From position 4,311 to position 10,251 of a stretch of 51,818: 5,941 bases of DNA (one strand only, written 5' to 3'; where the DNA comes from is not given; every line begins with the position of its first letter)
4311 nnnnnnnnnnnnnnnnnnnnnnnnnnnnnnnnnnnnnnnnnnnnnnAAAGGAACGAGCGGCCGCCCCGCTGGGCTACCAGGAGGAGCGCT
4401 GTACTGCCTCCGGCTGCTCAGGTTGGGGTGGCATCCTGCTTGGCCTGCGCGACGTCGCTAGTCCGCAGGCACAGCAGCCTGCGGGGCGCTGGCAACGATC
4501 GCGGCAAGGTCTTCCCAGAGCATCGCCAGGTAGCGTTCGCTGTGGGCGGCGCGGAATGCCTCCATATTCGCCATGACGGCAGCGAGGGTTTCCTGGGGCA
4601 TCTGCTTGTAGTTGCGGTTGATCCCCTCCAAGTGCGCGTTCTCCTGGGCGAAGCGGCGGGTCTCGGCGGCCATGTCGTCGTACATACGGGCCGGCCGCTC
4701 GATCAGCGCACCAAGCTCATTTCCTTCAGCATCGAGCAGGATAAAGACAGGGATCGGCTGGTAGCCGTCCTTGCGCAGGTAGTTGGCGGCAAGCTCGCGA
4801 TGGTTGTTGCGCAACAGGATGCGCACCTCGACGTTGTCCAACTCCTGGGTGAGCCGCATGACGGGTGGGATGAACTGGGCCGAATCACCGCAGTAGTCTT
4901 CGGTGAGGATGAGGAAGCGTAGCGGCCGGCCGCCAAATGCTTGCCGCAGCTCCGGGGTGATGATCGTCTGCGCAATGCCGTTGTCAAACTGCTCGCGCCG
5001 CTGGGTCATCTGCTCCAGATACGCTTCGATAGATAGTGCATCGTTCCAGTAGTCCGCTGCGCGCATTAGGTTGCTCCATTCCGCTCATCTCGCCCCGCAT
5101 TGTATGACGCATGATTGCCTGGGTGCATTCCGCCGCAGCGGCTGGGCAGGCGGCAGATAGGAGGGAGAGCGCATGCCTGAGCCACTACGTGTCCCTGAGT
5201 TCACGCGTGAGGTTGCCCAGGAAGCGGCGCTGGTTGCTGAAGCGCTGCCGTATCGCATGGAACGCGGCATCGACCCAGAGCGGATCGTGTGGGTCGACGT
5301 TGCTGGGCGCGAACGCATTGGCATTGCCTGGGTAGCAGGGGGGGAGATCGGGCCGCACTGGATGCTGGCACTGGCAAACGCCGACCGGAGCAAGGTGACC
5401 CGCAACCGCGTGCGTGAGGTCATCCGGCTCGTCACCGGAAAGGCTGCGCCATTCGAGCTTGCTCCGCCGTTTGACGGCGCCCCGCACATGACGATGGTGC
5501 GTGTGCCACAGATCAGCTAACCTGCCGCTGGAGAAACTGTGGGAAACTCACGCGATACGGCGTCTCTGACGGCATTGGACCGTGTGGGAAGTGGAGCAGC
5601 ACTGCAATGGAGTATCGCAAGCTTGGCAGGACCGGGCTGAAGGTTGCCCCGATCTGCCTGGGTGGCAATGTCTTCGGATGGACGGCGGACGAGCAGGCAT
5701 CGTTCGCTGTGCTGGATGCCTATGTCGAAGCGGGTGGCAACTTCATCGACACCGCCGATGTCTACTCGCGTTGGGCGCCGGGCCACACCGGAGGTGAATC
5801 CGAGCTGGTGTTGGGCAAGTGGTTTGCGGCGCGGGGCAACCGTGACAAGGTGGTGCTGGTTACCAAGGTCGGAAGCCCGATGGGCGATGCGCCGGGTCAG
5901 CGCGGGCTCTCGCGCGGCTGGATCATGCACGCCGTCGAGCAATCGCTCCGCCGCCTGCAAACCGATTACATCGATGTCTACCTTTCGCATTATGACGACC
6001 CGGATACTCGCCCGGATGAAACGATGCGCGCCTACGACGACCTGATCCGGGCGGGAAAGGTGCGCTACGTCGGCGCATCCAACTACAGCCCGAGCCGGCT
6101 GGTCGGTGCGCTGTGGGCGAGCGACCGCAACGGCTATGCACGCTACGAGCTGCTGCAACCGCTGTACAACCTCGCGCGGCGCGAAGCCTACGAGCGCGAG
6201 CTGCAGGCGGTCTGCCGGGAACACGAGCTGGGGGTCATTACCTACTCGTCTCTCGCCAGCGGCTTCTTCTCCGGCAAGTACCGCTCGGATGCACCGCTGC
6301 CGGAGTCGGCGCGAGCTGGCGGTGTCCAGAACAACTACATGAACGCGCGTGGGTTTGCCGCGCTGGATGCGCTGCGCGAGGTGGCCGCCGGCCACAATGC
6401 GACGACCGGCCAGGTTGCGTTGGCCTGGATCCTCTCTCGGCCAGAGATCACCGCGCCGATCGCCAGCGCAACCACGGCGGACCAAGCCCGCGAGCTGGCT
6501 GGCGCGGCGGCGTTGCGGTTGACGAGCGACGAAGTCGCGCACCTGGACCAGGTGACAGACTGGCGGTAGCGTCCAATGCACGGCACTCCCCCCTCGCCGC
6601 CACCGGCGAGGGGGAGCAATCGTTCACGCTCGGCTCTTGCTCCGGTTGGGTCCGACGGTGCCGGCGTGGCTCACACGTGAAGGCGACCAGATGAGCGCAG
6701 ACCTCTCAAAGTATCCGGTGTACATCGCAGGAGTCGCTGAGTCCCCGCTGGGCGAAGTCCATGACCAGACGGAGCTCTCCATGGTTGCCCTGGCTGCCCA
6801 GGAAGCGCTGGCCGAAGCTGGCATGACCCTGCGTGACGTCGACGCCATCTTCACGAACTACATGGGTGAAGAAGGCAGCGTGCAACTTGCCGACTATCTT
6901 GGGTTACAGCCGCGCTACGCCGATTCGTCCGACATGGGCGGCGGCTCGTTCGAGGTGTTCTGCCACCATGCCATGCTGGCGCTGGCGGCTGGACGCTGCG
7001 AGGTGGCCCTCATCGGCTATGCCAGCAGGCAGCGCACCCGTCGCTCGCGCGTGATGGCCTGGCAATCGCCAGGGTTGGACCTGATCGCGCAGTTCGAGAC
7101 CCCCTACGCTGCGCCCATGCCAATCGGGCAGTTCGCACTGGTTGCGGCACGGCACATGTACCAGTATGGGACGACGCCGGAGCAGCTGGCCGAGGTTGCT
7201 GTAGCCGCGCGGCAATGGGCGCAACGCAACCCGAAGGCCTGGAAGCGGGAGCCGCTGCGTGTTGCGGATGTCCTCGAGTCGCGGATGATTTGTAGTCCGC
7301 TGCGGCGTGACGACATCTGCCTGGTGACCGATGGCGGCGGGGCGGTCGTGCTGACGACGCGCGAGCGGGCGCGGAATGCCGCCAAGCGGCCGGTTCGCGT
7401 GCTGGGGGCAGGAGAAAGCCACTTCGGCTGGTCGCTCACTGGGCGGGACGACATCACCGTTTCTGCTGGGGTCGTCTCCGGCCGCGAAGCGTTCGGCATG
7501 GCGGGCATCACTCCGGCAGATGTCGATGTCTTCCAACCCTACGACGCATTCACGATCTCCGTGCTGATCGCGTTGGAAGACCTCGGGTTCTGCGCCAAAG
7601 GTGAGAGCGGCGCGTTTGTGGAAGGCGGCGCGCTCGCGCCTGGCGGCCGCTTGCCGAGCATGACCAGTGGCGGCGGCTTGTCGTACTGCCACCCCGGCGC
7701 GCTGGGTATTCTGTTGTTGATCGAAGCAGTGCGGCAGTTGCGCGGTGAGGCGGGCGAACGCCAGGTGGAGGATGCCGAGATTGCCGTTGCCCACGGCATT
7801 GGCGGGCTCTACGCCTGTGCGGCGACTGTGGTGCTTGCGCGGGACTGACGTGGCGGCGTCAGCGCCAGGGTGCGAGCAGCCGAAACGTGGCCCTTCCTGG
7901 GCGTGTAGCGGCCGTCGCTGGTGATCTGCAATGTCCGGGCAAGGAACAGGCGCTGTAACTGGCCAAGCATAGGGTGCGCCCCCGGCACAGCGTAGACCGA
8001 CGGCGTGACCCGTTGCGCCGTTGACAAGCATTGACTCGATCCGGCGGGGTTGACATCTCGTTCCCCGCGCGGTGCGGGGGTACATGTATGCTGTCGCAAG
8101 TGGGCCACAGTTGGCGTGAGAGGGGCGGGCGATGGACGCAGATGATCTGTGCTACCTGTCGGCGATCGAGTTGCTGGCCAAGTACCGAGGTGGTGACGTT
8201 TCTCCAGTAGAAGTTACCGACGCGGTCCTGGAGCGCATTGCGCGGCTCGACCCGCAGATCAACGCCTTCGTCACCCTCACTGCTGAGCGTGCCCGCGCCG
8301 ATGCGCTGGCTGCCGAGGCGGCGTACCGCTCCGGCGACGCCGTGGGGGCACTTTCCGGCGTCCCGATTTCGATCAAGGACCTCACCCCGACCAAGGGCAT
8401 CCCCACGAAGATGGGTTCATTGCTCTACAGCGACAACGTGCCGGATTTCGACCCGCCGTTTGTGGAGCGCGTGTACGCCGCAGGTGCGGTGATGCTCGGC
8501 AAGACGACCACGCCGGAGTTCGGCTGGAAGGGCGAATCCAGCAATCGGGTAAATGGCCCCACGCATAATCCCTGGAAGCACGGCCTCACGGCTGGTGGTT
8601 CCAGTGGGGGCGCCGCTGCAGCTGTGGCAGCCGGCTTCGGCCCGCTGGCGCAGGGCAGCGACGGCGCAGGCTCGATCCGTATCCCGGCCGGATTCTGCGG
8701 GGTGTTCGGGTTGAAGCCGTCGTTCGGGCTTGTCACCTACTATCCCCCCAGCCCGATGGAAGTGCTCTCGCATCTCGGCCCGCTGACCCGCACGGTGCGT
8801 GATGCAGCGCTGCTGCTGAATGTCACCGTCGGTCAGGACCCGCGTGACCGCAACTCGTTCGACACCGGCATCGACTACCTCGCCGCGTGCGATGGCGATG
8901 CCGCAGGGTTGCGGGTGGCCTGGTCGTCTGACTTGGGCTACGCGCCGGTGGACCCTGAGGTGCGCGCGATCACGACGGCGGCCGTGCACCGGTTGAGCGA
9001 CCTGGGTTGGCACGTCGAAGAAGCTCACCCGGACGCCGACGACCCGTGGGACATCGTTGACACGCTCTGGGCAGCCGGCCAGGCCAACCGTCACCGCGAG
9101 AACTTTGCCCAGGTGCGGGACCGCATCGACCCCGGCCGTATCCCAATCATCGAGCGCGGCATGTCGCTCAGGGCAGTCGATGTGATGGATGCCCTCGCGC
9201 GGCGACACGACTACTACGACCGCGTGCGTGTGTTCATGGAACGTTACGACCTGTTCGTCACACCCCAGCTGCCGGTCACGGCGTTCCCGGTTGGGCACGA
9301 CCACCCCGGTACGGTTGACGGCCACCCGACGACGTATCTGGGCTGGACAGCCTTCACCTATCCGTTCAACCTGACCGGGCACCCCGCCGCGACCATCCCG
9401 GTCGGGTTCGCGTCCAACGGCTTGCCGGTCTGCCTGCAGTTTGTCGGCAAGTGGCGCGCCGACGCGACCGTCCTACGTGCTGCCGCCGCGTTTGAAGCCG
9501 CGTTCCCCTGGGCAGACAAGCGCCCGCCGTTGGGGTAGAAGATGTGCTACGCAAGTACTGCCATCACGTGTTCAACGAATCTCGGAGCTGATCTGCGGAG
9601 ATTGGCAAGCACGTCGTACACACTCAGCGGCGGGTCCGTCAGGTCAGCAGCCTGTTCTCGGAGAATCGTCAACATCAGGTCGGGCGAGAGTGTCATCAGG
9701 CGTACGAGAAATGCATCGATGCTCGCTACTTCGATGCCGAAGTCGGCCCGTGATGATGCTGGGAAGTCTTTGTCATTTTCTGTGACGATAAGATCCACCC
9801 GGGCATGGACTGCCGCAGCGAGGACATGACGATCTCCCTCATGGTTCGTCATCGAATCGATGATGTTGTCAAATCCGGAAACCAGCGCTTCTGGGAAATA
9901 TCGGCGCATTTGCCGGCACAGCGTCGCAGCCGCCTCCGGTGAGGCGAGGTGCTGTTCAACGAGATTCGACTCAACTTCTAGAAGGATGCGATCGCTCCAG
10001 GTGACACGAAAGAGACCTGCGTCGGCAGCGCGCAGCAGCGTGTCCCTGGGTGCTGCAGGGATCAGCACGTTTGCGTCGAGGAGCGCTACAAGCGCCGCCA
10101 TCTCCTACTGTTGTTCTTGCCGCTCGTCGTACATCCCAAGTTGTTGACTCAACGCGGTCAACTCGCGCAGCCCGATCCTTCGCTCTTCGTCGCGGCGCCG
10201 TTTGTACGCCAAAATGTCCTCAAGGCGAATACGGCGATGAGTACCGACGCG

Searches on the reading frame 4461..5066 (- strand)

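Call 53: search_protein_families(library=pfam, proteins=[window:4461-5066:-], max_evalue=0.01)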
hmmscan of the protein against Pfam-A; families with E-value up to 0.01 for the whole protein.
window:4461-5066:- (202 aa): 1 family
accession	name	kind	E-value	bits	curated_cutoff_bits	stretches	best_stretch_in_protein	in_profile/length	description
PF14595.12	Thioredoxin_9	-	5.5e-29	101.1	25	1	11-133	2-125/129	Thioredoxin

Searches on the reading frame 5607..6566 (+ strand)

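Call 53: search_protein_families(library=pfam, proteins=[window:5607-6566:+], max_evalue=0.01)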
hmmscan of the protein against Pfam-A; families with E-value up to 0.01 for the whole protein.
window:5607-6566:+ (320 aa): 1 family
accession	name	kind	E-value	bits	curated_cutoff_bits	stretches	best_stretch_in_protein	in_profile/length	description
PF00248.27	Aldo_ket_red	-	7e-72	242.4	24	1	15-316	1-289/291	Aldo/keto reductase family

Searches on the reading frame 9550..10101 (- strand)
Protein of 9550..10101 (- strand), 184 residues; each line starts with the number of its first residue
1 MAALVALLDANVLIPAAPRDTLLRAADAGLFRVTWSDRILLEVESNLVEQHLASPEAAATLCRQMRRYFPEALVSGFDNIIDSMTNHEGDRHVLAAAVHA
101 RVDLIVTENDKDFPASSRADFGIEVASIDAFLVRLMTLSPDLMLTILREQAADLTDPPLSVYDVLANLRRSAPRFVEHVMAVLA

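Call 53: search_protein_families(library=pfam, proteins=[window:9550-10101:-], max_evalue=0.01)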
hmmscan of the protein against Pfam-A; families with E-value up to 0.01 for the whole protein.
window:9550-10101:- (184 aa): 1 family
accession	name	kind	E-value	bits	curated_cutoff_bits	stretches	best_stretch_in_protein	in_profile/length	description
PF13470.12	PIN_3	-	8.4e-08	33.5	27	1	6-110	2-114/115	PIN domain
